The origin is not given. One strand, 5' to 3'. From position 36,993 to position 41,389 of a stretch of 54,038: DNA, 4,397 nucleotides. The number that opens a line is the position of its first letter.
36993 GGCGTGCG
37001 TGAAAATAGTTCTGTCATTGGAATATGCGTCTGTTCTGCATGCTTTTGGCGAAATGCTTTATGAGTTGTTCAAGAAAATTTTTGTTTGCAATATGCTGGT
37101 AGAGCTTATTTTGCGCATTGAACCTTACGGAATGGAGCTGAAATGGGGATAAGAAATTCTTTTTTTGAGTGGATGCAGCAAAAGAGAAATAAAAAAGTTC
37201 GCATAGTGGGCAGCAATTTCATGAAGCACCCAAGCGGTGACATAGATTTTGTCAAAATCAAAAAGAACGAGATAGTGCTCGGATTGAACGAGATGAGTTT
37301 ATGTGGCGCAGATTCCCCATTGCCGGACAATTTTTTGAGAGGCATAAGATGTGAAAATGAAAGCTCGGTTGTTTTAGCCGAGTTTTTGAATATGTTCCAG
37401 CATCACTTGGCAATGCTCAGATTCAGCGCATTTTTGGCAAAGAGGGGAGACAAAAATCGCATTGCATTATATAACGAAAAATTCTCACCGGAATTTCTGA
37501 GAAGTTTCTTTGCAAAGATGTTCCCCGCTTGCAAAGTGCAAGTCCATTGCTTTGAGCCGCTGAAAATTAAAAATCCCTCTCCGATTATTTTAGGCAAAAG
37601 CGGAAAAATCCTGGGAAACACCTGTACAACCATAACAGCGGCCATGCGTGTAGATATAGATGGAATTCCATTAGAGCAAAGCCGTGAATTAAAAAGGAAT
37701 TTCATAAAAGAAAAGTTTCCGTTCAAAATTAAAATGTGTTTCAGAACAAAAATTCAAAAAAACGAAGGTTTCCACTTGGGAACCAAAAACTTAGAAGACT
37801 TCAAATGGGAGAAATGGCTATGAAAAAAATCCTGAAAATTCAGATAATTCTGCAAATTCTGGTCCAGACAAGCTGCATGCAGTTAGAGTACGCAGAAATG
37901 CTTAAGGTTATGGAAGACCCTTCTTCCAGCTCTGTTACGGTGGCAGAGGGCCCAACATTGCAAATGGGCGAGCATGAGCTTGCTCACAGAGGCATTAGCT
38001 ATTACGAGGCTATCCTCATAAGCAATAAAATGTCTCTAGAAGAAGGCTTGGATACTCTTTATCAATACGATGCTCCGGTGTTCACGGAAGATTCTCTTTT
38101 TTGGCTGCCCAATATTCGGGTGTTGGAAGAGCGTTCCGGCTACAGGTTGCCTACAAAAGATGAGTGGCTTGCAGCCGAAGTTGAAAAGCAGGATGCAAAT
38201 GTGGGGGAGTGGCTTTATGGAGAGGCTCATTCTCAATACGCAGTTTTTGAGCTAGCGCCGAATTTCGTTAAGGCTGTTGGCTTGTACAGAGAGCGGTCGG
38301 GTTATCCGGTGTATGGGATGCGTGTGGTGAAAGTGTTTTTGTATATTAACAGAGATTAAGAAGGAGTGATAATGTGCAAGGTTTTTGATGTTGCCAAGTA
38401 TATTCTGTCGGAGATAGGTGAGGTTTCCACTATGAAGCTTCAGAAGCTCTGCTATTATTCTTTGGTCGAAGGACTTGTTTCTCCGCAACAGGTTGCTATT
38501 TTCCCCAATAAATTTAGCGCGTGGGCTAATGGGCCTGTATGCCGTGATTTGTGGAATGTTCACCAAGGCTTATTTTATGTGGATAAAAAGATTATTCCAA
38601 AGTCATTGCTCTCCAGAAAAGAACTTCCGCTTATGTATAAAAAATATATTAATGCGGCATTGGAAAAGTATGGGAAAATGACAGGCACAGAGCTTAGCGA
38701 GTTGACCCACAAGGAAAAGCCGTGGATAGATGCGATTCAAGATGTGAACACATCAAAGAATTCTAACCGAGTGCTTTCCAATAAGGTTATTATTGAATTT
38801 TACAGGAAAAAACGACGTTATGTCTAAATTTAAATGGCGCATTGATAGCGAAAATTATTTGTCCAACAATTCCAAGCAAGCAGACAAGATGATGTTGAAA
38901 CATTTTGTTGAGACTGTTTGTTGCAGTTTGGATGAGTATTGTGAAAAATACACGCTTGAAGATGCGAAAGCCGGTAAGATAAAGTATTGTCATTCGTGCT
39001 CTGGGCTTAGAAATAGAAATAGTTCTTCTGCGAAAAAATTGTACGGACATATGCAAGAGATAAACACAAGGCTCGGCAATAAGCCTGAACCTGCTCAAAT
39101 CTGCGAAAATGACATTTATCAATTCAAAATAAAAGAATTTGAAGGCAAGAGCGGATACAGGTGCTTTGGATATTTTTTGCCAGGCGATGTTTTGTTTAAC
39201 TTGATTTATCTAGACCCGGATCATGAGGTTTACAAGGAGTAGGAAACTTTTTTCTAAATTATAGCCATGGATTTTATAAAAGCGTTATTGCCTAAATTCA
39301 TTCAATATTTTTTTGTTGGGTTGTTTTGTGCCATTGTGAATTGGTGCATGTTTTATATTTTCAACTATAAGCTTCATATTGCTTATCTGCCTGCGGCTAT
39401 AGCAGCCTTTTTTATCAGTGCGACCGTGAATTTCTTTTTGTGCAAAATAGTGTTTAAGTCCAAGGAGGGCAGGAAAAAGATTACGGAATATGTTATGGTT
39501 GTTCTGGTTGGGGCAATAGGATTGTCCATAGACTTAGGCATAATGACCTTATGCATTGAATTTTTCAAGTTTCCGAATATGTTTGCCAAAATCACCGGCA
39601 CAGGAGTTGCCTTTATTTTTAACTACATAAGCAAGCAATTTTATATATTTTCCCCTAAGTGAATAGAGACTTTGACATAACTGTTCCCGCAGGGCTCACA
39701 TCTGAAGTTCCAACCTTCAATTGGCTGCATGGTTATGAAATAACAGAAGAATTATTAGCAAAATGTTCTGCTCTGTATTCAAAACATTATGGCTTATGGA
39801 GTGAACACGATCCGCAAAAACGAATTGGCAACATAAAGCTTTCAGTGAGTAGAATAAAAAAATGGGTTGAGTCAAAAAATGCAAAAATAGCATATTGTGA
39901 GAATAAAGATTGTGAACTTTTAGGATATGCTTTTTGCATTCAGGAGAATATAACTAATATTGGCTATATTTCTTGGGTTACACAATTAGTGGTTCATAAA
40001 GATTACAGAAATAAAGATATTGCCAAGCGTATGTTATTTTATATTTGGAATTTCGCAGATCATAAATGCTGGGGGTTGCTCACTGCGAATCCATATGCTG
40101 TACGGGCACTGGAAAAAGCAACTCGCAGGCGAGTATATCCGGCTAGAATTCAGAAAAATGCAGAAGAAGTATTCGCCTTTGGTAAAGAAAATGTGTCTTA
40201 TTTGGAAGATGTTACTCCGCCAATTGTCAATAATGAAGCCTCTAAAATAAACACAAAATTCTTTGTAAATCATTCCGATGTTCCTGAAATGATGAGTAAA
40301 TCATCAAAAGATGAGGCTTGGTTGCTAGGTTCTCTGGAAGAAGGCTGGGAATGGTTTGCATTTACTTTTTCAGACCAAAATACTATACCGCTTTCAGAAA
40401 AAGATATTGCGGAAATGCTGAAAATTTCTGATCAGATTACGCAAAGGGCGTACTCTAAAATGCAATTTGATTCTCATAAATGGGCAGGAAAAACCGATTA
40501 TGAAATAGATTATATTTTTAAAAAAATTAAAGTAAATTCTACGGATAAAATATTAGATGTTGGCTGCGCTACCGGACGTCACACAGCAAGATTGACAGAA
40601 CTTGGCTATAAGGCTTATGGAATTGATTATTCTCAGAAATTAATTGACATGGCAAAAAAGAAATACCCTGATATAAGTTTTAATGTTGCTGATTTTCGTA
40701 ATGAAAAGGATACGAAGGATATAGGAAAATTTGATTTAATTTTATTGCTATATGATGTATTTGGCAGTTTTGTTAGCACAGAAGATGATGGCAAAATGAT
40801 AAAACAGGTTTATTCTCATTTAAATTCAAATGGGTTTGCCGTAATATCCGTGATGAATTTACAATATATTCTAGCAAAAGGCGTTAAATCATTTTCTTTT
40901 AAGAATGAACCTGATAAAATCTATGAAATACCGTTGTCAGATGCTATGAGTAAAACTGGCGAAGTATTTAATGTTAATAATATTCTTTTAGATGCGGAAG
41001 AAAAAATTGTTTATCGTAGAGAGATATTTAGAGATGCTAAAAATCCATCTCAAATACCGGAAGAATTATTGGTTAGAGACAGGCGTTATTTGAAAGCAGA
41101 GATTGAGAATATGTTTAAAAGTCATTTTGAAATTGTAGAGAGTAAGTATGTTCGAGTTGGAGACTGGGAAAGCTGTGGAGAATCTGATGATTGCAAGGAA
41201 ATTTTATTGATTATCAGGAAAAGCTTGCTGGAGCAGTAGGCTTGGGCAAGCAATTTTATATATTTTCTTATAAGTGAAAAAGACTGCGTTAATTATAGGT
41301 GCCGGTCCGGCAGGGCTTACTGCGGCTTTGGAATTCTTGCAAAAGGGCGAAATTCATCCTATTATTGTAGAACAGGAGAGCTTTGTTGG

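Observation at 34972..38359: Orphan, shortened TssF/TssG-like baseplate-wedge pair in an operon with a periplasmic SBP-like protein and an FGE/GldK-like protein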

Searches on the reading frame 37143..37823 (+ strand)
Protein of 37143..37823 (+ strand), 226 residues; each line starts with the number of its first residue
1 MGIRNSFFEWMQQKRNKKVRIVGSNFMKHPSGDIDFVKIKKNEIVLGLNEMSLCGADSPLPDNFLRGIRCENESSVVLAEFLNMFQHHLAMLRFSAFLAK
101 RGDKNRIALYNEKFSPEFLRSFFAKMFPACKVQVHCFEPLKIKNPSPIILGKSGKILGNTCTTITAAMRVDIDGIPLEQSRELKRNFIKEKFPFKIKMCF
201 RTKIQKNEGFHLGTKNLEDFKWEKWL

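Call 3: search_protein_families(library=pfam, proteins=[window:37143-37823:+], max_evalue=1)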
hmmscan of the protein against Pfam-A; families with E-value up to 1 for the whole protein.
window:37143-37823:+ (226 aa): 2 families
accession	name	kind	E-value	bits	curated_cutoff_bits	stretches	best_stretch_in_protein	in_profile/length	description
PF06996.16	T6SS_TssG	-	2.5e-10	40.5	24.6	1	13-96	29-118/304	Type VI secretion, TssG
PF21718.4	KH_DTX3L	-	0.17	12.2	27.4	1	75-120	54-99/128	DTX3L, KH-like domain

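Call 4: search_protein_families(library=ncbifam, proteins=[window:37143-37823:+], max_evalue=1)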
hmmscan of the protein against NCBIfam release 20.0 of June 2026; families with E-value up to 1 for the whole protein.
window:37143-37823:+ (226 aa): 1 family
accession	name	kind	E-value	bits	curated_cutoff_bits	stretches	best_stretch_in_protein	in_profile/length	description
TIGR03347.1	VI_chp_1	equivalog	2.3e-12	46.7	143.3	1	10-96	26-114/300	type VI secretion system baseplate subunit TssG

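Call 26: search_protein_families(library=padloc, proteins=[window:37143-37823:+], max_evalue=0.1)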
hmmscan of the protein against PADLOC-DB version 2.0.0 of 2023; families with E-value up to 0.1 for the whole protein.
window:37143-37823:+ (226 aa): 0 families

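Call 31: search_solved_structures(query=A2, max_evalue=10, show_alignments=1)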
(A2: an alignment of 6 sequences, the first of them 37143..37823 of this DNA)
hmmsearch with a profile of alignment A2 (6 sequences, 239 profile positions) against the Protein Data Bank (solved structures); distinct sequences matched with E-value up to 10: 7.
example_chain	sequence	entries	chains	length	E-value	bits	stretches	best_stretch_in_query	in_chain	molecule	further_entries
8zo8_S5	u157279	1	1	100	0.22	14.2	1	67-107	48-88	NADH dehydrogenase [ubiquinone] iron-sulfur protein 5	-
7v2c_h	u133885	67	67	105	0.24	14.1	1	67-107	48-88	NADH dehydrogenase [ubiquinone] iron-sulfur protein 5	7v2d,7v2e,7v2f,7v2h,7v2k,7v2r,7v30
5gpn_o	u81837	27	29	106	0.25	14.1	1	67-107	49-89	NADH dehydrogenase [ubiquinone] iron-sulfur protein 5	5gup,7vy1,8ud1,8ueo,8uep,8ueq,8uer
6giy_C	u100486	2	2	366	0.68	12.6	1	18-89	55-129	TssG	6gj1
5lnk_l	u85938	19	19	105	0.91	12.2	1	67-107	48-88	Mitochondrial complex I, 15 kDa subunit | NADH:ubiquinone oxidoreductase subunit S5 | NADH dehydrogenase [ubiquinone] iron-sulfur protein 5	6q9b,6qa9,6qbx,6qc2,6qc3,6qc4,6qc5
6zka_l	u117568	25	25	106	0.92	12.2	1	67-107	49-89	NADH:ubiquinone oxidoreductase subunit S5 | NADH dehydrogenase [ubiquinone] iron-sulfur protein 5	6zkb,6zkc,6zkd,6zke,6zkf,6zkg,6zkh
6n38_G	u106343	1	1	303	1.9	11.2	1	29-89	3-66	Putative type VI secretion protein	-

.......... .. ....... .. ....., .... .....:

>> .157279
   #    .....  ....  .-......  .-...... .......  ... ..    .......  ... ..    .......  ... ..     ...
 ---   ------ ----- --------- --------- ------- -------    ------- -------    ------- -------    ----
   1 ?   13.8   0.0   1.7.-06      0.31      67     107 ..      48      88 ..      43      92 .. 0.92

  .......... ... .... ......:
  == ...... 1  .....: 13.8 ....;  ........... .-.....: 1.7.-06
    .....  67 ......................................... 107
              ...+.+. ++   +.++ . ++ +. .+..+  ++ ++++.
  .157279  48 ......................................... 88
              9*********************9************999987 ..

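Call 45: search_solved_structures(query=A4, max_evalue=10, show_alignments=2)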
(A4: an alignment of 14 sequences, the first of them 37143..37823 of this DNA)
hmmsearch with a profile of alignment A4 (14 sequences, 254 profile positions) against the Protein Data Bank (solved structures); distinct sequences matched with E-value up to 10: 5.
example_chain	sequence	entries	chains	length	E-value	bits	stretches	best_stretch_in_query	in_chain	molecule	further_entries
6giy_C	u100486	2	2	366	0.014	18.4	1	50-95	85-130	TssG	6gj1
6n38_G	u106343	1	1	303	0.019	18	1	51-95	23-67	Putative type VI secretion protein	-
4qo6_A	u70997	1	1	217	0.28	14.1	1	43-124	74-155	Adenylate cyclase-like protein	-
4qq0_A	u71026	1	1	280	0.46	13.4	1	43-124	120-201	Adenylate cyclase-like protein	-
3sr2_A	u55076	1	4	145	0.72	12.8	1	124-164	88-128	DNA repair protein XRCC4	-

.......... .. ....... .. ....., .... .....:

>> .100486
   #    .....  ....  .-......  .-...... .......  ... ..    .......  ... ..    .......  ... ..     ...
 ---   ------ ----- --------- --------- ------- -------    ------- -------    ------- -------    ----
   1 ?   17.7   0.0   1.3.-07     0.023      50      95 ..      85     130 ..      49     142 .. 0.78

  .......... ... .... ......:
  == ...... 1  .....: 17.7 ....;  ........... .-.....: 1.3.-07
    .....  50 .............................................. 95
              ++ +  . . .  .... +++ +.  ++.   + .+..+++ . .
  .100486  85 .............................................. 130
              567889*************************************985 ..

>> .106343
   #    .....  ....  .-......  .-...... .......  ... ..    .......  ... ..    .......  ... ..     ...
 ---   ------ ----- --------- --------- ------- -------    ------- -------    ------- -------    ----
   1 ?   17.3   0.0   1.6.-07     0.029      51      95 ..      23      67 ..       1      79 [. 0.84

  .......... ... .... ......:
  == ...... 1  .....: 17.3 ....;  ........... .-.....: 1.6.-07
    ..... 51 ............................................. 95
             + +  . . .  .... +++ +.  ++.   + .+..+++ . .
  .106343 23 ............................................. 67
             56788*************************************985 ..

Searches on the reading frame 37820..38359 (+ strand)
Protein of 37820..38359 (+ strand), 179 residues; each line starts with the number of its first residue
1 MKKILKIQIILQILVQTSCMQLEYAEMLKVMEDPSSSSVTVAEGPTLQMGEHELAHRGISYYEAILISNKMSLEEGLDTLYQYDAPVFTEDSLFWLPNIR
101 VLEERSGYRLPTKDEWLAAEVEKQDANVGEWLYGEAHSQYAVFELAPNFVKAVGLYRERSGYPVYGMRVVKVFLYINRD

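Call 3: search_protein_families(library=pfam, proteins=[window:37820-38359:+], max_evalue=1)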
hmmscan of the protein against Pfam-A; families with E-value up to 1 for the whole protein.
window:37820-38359:+ (179 aa): 1 family
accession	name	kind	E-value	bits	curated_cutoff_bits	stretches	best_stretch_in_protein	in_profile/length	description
PF03781.23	FGE-sulfatase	-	0.2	11.7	23.3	1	58-132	95-137/255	Sulfatase-modifying factor enzyme 1-like domain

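Call 4: search_protein_families(library=ncbifam, proteins=[window:37820-38359:+], max_evalue=1)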
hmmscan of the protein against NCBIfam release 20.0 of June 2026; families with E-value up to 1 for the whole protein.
window:37820-38359:+ (179 aa): 1 family
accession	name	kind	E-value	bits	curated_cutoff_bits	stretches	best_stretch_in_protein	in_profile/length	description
TIGR02171.1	Fb_sc_TIGR02171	subfamily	4.5e-12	44.8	544.35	1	46-145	96-193/912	TIGR02171 family lipoprotein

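Call 26: search_protein_families(library=padloc, proteins=[window:37820-38359:+], max_evalue=0.1)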
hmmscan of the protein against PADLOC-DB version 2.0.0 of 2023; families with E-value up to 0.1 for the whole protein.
window:37820-38359:+ (179 aa): 0 families

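Call 46: search_solved_structures(query=A5, max_evalue=10, show_alignments=2)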
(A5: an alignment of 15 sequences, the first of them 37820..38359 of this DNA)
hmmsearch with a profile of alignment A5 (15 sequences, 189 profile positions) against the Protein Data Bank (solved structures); distinct sequences matched with E-value up to 10: 3.
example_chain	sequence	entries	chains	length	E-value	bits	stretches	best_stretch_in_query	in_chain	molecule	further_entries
2y3c_A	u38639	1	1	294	0.00013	24.9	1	62-137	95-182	TREPONEMA DENTICOLA VARIABLE PROTEIN 1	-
5aoh_A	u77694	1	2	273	0.0014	21.5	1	65-130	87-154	Spore coat protein CotH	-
9p6k_A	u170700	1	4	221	5.6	9.8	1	130-173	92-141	glutathione transferase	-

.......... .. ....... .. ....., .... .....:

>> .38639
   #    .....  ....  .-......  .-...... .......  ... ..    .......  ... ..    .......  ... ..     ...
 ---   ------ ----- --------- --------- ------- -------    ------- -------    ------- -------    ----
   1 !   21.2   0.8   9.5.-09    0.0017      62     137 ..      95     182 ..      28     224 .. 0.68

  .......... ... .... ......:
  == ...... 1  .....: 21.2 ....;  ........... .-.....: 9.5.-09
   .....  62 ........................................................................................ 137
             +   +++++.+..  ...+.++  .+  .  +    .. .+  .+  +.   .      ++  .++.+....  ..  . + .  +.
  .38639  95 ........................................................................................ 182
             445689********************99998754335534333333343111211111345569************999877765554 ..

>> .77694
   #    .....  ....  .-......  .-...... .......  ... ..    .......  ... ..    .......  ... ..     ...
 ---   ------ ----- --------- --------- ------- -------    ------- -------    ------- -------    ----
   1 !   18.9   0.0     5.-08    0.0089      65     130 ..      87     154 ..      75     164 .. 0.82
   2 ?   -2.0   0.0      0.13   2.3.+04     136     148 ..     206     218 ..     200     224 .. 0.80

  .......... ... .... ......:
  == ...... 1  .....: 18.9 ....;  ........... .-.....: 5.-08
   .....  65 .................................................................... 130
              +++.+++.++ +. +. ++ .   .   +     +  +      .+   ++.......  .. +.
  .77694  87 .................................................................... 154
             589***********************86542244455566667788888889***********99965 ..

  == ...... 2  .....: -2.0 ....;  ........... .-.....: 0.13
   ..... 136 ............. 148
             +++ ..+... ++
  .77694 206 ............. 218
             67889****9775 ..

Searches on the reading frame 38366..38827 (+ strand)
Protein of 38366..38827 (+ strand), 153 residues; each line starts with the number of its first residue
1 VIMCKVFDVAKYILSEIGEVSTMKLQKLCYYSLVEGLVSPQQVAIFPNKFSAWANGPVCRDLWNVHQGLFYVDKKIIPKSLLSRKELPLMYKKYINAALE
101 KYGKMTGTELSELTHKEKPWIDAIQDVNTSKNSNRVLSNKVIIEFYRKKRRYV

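Call 3: search_protein_families(library=pfam, proteins=[window:38366-38827:+], max_evalue=1)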
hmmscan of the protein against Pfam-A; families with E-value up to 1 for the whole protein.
window:38366-38827:+ (153 aa): 1 family
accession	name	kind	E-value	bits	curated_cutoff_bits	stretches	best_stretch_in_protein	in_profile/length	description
PF13274.11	SocA_Panacea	-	1e-11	46.2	25.7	1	25-120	1-112/113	Antitoxin SocA-like, Panacea domain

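Call 4: search_protein_families(library=ncbifam, proteins=[window:38366-38827:+], max_evalue=1)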
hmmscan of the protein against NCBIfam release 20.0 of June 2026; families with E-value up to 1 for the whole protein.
window:38366-38827:+ (153 aa): 2 families
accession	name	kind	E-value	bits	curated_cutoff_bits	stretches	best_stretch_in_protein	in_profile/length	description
NF047745.1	SocA_antitoxin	equivalog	3.5e-12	46.4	190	1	18-150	19-159/176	type VI toxin-antitoxin system SocA family antitoxin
NF053548.1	violacein_VioC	equivalog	0.049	12.7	760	1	95-149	329-381/429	NADP-dependent violacein biosynthesis oxygenase VioC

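Call 26: search_protein_families(library=padloc, proteins=[window:38366-38827:+], max_evalue=0.1)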
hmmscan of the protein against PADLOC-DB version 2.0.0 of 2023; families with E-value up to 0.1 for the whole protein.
window:38366-38827:+ (153 aa): 0 families

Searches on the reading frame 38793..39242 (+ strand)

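Call 3: search_protein_families(library=pfam, proteins=[window:38793-39242:+], max_evalue=1)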
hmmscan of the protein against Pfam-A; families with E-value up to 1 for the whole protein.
window:38793-39242:+ (149 aa): 0 families

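Call 4: search_protein_families(library=ncbifam, proteins=[window:38793-39242:+], max_evalue=1)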
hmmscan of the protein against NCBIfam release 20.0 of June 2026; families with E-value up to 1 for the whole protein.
window:38793-39242:+ (149 aa): 1 family
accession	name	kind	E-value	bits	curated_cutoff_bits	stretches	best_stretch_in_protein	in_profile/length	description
NF046006.1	MAG6450_fam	subfamily_domain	2.2e-05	24.9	40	1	92-148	48-103/103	MAG6450 family protein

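Call 26: search_protein_families(library=padloc, proteins=[window:38793-39242:+], max_evalue=0.1)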
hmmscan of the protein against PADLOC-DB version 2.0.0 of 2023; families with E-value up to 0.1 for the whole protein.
window:38793-39242:+ (149 aa): 2 families
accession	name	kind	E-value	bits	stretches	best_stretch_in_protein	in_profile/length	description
PDLC03891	NsnC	-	0.0023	15.5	1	109-146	244-280/284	-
PDLC03928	PsyrT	-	0.045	10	1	25-119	434-527/689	-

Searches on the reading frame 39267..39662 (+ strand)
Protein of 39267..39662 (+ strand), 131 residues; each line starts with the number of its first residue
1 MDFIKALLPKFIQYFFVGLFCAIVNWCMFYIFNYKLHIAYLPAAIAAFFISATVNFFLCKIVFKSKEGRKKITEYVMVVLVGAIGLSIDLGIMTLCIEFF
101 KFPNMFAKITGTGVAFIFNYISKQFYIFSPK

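Call 8: search_protein_families(library=pfam, proteins=[window:39267-39662:+], max_evalue=0.001)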
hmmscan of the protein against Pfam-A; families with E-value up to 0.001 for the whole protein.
window:39267-39662:+ (131 aa): 1 family
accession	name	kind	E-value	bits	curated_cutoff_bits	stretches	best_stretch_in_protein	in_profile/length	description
PF04138.20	GtrA_DPMS_TM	-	1.2e-20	74.2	26.1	1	13-128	1-117/117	GtrA/DPMS, transmembrane domain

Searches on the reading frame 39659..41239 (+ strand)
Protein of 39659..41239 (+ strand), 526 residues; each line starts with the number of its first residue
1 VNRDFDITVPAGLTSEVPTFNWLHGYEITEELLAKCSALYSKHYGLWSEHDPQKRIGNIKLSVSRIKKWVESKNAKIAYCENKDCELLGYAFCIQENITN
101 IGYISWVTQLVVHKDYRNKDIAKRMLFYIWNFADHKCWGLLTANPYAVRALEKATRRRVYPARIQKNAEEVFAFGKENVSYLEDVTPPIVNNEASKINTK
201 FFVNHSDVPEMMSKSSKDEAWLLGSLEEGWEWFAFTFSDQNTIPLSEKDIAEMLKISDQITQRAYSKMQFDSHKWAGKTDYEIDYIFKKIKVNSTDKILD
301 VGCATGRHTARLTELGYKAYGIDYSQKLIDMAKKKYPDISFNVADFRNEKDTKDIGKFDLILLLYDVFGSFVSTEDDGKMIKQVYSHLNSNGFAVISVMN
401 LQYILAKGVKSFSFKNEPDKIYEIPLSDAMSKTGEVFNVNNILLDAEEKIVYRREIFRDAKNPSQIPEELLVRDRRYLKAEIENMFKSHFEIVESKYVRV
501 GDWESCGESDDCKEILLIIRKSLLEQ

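Call 8: search_protein_families(library=pfam, proteins=[window:39659-41239:+], max_evalue=0.001)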
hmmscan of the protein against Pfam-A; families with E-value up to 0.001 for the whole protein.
window:39659-41239:+ (526 aa): 8 families
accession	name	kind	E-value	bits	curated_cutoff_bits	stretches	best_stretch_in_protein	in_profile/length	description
PF13649.12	Methyltransf_25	-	5.5e-14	53.1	27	1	298-392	1-97/97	Methyltransferase domain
PF13847.12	Methyltransf_31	-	4e-12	46.5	27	1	294-414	3-127/145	Methyltransferase domain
PF08241.18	Methyltransf_11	-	5.7e-11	43.3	21.2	1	299-396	1-95/95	Methyltransferase domain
PF08242.18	Methyltransf_12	-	5.7e-10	40.3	30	1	299-393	1-97/98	Methyltransferase domain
PF13489.12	Methyltransf_23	-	8.2e-10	39.1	27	1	293-402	21-122/164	Methyltransferase domain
PF03848.20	TehB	-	4.6e-05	23.4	20.4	1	287-419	23-156/193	Tellurite resistance protein TehB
PF13508.13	Acetyltransf_7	-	0.0002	22.1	27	1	85-140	12-62/84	Acetyltransferase (GNAT) domain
PF01728.25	FtsJ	-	0.00046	20.6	24.1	1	287-362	13-96/181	FtsJ-like methyltransferase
